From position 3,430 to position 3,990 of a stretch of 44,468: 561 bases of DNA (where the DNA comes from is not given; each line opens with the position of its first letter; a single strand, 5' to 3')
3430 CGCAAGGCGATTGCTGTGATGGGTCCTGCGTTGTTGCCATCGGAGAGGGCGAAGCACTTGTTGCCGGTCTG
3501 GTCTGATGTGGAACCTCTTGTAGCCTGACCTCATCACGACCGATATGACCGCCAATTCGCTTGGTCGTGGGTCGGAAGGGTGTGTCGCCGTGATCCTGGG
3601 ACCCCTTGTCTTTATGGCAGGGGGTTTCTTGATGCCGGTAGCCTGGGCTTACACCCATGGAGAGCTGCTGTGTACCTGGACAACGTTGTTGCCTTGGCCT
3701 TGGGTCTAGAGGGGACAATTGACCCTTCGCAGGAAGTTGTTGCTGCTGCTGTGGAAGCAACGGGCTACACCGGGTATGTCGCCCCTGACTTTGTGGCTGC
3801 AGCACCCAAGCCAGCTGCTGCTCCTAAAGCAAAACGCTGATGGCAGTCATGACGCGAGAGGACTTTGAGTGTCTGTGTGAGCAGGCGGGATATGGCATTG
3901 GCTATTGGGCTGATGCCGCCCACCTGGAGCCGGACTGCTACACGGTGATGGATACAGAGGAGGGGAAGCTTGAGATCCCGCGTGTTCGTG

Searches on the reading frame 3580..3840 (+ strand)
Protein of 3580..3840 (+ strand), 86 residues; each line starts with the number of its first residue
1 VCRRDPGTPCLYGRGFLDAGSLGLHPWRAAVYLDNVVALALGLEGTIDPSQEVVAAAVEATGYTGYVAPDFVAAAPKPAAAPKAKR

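Call 30: search_protein_families(library=pfam, proteins=[window:3580-3840:+], max_evalue=0.05)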
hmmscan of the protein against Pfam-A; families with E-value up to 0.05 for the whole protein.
window:3580-3840:+ (86 aa): 1 family
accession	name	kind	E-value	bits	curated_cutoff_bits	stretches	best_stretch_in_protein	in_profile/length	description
PF03982.18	DAGAT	-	0.018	14.4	22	1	8-55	220-265/297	Diacylglycerol acyltransferase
